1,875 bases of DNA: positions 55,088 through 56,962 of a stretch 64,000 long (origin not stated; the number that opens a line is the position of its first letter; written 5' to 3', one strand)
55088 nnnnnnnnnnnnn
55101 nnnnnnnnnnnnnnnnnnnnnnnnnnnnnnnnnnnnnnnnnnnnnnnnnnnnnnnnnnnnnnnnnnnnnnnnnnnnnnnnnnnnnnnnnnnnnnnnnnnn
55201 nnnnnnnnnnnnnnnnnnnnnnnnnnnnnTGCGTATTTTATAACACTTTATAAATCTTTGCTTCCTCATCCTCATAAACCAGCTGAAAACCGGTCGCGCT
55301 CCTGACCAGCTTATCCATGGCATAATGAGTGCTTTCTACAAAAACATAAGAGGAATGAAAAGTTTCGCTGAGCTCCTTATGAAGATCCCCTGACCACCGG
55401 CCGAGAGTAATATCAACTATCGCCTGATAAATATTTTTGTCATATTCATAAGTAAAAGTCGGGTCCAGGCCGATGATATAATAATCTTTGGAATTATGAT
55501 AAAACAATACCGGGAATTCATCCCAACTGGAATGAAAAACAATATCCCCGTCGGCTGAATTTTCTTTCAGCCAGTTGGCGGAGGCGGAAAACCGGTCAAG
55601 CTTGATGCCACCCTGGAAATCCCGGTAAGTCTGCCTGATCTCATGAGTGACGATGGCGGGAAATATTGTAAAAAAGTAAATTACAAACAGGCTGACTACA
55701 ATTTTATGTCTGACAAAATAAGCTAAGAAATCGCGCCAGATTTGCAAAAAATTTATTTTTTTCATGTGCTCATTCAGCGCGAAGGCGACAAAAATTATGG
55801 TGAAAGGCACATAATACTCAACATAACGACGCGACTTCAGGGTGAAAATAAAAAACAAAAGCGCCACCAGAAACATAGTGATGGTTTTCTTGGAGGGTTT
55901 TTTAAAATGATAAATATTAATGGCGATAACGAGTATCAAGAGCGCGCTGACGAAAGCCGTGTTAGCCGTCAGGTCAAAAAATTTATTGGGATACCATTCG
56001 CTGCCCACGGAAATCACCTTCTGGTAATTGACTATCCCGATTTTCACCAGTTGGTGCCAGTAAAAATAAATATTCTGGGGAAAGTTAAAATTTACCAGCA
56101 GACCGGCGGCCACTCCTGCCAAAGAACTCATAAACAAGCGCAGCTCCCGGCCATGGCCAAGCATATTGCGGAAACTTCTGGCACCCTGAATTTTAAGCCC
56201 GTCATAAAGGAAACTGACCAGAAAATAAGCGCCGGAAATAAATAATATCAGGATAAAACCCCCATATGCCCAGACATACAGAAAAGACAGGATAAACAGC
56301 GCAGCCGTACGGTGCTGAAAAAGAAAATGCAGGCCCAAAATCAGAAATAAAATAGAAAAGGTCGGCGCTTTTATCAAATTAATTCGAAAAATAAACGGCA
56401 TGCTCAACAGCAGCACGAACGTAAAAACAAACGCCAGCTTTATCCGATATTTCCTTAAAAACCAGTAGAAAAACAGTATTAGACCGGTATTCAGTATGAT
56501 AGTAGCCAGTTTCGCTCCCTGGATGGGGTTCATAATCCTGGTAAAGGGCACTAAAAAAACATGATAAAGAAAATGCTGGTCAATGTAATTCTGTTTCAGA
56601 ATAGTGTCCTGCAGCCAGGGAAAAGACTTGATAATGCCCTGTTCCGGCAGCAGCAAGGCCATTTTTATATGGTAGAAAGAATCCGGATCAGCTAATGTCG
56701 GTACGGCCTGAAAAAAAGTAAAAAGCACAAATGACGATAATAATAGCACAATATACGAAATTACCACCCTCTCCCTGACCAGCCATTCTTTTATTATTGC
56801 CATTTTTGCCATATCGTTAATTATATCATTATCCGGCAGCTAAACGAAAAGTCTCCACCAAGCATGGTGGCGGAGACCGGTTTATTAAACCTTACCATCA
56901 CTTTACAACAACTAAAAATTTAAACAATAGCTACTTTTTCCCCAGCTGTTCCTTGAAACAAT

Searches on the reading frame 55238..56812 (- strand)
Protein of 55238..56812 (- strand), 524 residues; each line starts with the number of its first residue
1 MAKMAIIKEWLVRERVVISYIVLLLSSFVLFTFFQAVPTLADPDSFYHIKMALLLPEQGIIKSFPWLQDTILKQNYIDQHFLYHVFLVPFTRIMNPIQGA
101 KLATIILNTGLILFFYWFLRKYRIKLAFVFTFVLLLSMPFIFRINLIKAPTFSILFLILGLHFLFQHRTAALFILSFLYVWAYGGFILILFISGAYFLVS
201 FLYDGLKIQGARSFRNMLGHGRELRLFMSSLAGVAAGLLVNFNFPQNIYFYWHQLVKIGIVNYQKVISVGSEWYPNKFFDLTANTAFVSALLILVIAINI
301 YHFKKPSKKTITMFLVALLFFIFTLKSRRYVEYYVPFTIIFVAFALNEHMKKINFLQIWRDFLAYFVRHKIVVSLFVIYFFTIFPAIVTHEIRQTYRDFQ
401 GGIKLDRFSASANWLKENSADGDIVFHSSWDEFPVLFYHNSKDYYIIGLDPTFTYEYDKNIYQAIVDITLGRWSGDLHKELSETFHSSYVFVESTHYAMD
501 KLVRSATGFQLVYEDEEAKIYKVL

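Call 27: search_protein_families(library=pfam, proteins=[window:55238-56812:-], max_evalue=0.001)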
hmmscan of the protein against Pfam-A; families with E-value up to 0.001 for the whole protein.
window:55238-56812:- (524 aa): 0 families

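Call 68: search_protein_families(library=pfam, proteins=[window:55238-56812:-], max_evalue=1)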
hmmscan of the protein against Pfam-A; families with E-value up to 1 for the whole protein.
window:55238-56812:- (524 aa): 1 family
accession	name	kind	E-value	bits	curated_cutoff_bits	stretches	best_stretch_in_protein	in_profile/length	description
PF24677.1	DUF7657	-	0.017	14.3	26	2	283-387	165-268/401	Domain of unknown function (DUF7657)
